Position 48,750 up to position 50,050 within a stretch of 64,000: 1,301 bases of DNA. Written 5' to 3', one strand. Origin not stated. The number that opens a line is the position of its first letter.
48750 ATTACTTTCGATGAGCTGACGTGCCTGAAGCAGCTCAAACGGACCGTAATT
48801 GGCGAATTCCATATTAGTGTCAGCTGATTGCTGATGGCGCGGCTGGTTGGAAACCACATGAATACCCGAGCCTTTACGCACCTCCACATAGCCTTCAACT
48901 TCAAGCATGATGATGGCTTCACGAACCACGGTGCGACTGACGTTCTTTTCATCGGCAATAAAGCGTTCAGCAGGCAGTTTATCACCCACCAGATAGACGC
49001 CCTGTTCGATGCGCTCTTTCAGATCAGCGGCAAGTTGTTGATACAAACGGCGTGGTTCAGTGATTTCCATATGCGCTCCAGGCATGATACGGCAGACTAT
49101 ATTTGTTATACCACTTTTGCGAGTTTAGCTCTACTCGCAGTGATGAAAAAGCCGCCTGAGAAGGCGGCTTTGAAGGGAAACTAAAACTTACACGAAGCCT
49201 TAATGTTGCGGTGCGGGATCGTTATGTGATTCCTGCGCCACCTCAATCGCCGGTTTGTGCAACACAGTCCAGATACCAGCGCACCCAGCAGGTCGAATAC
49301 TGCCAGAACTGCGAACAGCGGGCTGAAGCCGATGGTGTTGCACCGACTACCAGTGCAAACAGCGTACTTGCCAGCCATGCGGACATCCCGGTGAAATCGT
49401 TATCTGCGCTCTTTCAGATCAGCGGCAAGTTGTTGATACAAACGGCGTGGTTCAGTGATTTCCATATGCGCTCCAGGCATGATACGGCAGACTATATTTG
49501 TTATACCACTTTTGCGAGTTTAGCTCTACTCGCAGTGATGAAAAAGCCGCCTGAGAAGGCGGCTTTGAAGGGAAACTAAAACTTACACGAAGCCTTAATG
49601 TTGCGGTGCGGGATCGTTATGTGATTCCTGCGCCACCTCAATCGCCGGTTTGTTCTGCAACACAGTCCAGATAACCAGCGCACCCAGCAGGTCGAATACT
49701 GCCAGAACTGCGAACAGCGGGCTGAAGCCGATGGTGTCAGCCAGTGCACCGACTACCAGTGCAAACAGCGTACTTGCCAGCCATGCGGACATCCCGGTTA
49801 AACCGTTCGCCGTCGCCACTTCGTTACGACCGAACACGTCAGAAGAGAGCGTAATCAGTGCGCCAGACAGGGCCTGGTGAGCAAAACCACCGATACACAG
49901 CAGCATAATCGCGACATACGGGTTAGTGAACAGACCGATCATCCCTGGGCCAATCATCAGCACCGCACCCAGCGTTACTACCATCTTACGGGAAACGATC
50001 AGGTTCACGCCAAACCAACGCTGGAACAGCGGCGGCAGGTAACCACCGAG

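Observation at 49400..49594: Second exuR promoter copy driving a 21-codon truncated exuR ORF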

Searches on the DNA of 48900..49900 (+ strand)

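Call 4: search_dna_similar(query=window:48900-49900:+, collection=ecoli_genomes, mode=near, max_rows=40)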
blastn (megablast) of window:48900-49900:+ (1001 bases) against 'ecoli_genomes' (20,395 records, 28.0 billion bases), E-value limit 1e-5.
Records with a match: 5422; places in all: 7339; records where one place covers at least 80% of the query: 3499.
Genomes with a match: 5422 of 5426; with a place that covers at least 80% of the query: 3499. Places per genome that has any: lowest 1, median 1, highest 4. On chromosomes: 7338 places; on plasmids: 1.
Best place of each record, by identity: 95-99% 3509; 90-95% 1884; 80-90% 29.
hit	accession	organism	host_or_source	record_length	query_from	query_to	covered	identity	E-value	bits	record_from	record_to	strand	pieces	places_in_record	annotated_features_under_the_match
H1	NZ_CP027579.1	Escherichia coli strain 2013C-4282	Homo sapiens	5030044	1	1001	100%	98.7%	0e+0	1782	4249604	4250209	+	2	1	exuT: hexuronate transporter ExuT | exuR: transcriptional regulator ExuR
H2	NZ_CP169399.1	Escherichia coli strain MFDS1022581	Animal source foods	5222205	1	1001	100%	98.7%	0e+0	1782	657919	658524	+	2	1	exuT: hexuronate transporter ExuT | exuR: transcriptional regulator ExuR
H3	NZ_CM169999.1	Escherichia coli strain N96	Tibetan Pig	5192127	1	1001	100%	98.5%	0e+0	1771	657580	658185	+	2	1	exuT: hexuronate transporter ExuT | exuR: transcriptional regulator ExuR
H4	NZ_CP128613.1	Escherichia coli strain WL297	Homo sapiens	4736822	1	1001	100%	98.5%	0e+0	1770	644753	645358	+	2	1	exuT: hexuronate transporter ExuT | exuR: transcriptional regulator ExuR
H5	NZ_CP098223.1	Escherichia coli strain Z0117EC0005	Canis lupus familiaris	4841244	1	1001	100%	98.3%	0e+0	1759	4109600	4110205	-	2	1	exuT: hexuronate transporter ExuT | exuR: transcriptional regulator ExuR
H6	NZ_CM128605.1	Escherichia coli strain E200086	Homo sapiens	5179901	1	1001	100%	98.3%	0e+0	1759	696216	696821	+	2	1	exuT: hexuronate transporter ExuT | exuR: transcriptional regulator ExuR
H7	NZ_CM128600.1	Escherichia coli strain E400634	Homo sapiens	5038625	1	1001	100%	98.3%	0e+0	1759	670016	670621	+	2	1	exuT: hexuronate transporter ExuT | exuR: transcriptional regulator ExuR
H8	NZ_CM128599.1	Escherichia coli strain E500002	Homo sapiens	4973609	1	1001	100%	98.3%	0e+0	1759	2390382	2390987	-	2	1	exuT: hexuronate transporter ExuT | exuR: transcriptional regulator ExuR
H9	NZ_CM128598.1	Escherichia coli strain E600003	Homo sapiens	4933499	1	1001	100%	98.3%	0e+0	1759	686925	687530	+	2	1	exuT: hexuronate transporter ExuT | exuR: transcriptional regulator ExuR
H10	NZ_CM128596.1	Escherichia coli strain 100117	Homo sapiens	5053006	1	1001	100%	98.3%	0e+0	1759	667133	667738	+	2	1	exuT: hexuronate transporter ExuT | exuR: transcriptional regulator ExuR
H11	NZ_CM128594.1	Escherichia coli strain 100248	Homo sapiens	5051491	1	1001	100%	98.3%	0e+0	1759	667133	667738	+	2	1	exuT: hexuronate transporter ExuT | exuR: transcriptional regulator ExuR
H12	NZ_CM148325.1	Escherichia coli strain 24A16CRGN010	Homo sapiens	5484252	1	1001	100%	98.3%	0e+0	1759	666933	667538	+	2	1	exuT: hexuronate transporter ExuT | exuR: transcriptional regulator ExuR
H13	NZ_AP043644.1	Escherichia coli strain AST85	Homo sapiens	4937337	1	1001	100%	98.3%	0e+0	1759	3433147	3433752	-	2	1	exuT: hexuronate transporter ExuT | exuR: transcriptional regulator ExuR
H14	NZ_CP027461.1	Escherichia coli strain 95-3322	missing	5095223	1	1001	100%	97.4%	0e+0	1710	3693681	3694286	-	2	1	exuT: hexuronate transporter ExuT | exuR: transcriptional regulator ExuR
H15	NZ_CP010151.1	Escherichia coli strain D8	dog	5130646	1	1001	100%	97.4%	0e+0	1710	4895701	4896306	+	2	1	exuT: hexuronate transporter ExuT | exuR: transcriptional regulator ExuR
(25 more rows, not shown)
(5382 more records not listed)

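Call 6: search_dna_similar(query=window:49350-49460:+, collection=ecoli_genomes, mode=near, max_rows=30)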
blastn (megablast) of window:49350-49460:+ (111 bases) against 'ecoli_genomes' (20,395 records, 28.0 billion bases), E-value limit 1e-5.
Records with a match: 5422; places in all: 7328; records where one place covers at least 80% of the query: 3494.
Genomes with a match: 5422 of 5426; with a place that covers at least 80% of the query: 3494. Places per genome that has any: lowest 1, median 1, highest 4. On chromosomes: 7327 places; on plasmids: 1.
Best place of each record, by identity: >=99% 195; 95-99% 5221; 90-95% 6.
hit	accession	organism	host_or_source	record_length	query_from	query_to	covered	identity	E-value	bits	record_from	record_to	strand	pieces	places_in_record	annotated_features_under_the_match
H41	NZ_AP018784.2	Escherichia coli strain SK1144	-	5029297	1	111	97%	98.1%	8e-20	190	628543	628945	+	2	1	exuT: hexuronate transporter ExuT | exuR: transcriptional regulator ExuR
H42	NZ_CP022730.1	Escherichia coli strain SA186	Homo sapiens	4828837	1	111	97%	98.1%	8e-20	190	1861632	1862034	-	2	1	exuT: hexuronate transporter ExuT | exuR: transcriptional regulator ExuR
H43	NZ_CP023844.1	Escherichia coli strain 4/1-1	Homo sapiens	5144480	1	111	97%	98.1%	8e-20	190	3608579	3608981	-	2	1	exuT: hexuronate transporter ExuT | exuR: transcriptional regulator ExuR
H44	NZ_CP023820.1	Escherichia coli strain 7/2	Homo sapiens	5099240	1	111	97%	98.1%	8e-20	190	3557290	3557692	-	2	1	exuT: hexuronate transporter ExuT | exuR: transcriptional regulator ExuR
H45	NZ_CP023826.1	Escherichia coli strain 4/4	Homo sapiens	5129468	1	111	97%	98.1%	8e-20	190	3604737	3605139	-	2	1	exuT: hexuronate transporter ExuT | exuR: transcriptional regulator ExuR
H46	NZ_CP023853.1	Escherichia coli strain 2/0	Homo sapiens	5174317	1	111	97%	98.1%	8e-20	190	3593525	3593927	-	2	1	exuT: hexuronate transporter ExuT | exuR: transcriptional regulator ExuR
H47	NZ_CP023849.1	Escherichia coli strain 4/0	Homo sapiens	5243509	1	111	97%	98.1%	8e-20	190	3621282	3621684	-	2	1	exuT: hexuronate transporter ExuT | exuR: transcriptional regulator ExuR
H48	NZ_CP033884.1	Escherichia coli strain 50579417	Homo sapiens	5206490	1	111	97%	98.1%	8e-20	190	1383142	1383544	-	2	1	exuT: hexuronate transporter ExuT | exuR: transcriptional regulator ExuR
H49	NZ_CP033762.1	Escherichia coli strain FDAARGOS_536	Homo sapiens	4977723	1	111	97%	98.1%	8e-20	190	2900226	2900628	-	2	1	exuT: hexuronate transporter ExuT | exuR: transcriptional regulator ExuR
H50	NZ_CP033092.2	Escherichia coli DSM 30083 = JCM 1649 = ATCC 11775 strain ...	-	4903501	1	111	97%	98.1%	8e-20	190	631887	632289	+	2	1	exuT: hexuronate transporter ExuT | exuR: transcriptional regulator ExuR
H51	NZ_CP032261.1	Escherichia coli strain AR_0067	missing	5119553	1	111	97%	98.1%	8e-20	190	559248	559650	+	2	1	exuT: hexuronate transporter ExuT | exuR: transcriptional regulator ExuR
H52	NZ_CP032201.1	Escherichia coli strain AR_0086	missing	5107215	1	111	97%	98.1%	8e-20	190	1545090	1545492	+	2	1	exuT: hexuronate transporter ExuT | exuR: transcriptional regulator ExuR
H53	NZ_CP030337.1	Escherichia coli strain AR_451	missing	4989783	1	111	97%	98.1%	8e-20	190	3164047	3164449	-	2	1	exuT: hexuronate transporter ExuT | exuR: transcriptional regulator ExuR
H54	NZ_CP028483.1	Escherichia coli strain E41-1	Homo sapiens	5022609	1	111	97%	98.1%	8e-20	190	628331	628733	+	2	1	exuT: hexuronate transporter ExuT | exuR: transcriptional regulator ExuR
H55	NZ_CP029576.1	Escherichia coli strain DA33135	Homo sapiens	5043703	1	111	97%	98.1%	8e-20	190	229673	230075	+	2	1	exuT: hexuronate transporter ExuT | exuR: transcriptional regulator ExuR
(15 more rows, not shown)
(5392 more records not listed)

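Call 10: get_annotated_region(hit=H2, flank=3000)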
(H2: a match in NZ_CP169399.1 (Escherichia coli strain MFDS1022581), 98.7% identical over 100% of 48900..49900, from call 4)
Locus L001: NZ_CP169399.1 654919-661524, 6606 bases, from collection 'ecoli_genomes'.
description: Escherichia coli strain MFDS1022581 chromosome, complete genome
organism: Escherichia coli strain MFDS1022581 (NCBI taxid 562)
replicon: chromosome; assembly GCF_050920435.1
host: -; source: Animal source foods; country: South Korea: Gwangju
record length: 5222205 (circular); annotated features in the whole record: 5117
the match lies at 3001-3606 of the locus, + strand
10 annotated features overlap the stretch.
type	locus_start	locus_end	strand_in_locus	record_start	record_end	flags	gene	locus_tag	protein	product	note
CDS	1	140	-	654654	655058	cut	yqjE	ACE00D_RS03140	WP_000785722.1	phage holin family protein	-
CDS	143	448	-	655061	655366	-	yqjD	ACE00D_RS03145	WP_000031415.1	DUF883 family protein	-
CDS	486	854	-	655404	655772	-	yqjC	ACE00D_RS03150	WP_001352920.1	DUF1090 family protein YqjC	-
CDS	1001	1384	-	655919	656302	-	mzrA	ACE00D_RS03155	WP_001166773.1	EnvZ/OmpR regulon moderator MzrA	-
CDS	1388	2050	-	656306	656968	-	yqjA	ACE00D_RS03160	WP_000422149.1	DedA family general envelope maintenance protein YqjA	-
CDS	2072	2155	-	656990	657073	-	yqiM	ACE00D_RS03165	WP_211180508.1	protein YqiM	-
CDS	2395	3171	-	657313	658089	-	exuR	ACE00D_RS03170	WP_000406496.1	transcriptional regulator ExuR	-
CDS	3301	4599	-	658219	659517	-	exuT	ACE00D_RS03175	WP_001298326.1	hexuronate transporter ExuT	-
CDS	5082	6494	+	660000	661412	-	uxaC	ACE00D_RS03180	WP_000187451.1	glucuronate isomerase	-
CDS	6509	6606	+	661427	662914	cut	uxaA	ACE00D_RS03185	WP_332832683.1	altronate dehydratase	-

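Call 27: search_dna_similar(query=window:49339-49404:+, collection=ecoli_genomes, mode=near, max_rows=12, max_evalue=0.001)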
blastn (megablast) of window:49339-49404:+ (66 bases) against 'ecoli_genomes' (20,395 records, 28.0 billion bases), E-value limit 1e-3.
Records with a match: 5404; places in all: 5406; records where one place covers at least 80% of the query: 5403.
Genomes with a match: 5404 of 5426; with a place that covers at least 80% of the query: 5403. Places per genome that has any: lowest 1, median 1, highest 2. On chromosomes: 5405 places; on plasmids: 1.
Best place of each record, by identity: 95-99% 1430; 90-95% 3974.
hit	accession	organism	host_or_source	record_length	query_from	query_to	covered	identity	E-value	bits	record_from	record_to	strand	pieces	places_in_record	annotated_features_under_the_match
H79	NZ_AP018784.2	Escherichia coli strain SK1144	-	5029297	1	63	95%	96.8%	1e-20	106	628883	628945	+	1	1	exuT: hexuronate transporter ExuT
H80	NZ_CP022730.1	Escherichia coli strain SA186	Homo sapiens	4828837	1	63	95%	96.8%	1e-20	106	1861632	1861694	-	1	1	exuT: hexuronate transporter ExuT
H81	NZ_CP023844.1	Escherichia coli strain 4/1-1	Homo sapiens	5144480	1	63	95%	96.8%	1e-20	106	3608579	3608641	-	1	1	exuT: hexuronate transporter ExuT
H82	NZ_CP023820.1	Escherichia coli strain 7/2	Homo sapiens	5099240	1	63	95%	96.8%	1e-20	106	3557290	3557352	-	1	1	exuT: hexuronate transporter ExuT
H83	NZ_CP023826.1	Escherichia coli strain 4/4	Homo sapiens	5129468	1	63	95%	96.8%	1e-20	106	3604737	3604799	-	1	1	exuT: hexuronate transporter ExuT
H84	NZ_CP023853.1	Escherichia coli strain 2/0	Homo sapiens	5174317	1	63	95%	96.8%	1e-20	106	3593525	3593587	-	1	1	exuT: hexuronate transporter ExuT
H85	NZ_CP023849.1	Escherichia coli strain 4/0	Homo sapiens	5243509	1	63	95%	96.8%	1e-20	106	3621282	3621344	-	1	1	exuT: hexuronate transporter ExuT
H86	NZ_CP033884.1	Escherichia coli strain 50579417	Homo sapiens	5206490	1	63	95%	96.8%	1e-20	106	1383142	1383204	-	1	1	exuT: hexuronate transporter ExuT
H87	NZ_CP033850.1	Escherichia coli strain FDAARGOS_497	Homo sapiens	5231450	1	63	95%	96.8%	1e-20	106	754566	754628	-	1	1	exuT: hexuronate transporter ExuT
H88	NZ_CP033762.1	Escherichia coli strain FDAARGOS_536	Homo sapiens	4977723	1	63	95%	96.8%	1e-20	106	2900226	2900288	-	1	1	exuT: hexuronate transporter ExuT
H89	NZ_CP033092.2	Escherichia coli DSM 30083 = JCM 1649 = ATCC 11775 strain ...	-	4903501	1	63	95%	96.8%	1e-20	106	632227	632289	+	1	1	exuT: hexuronate transporter ExuT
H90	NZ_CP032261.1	Escherichia coli strain AR_0067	missing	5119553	1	63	95%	96.8%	1e-20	106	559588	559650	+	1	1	exuT: hexuronate transporter ExuT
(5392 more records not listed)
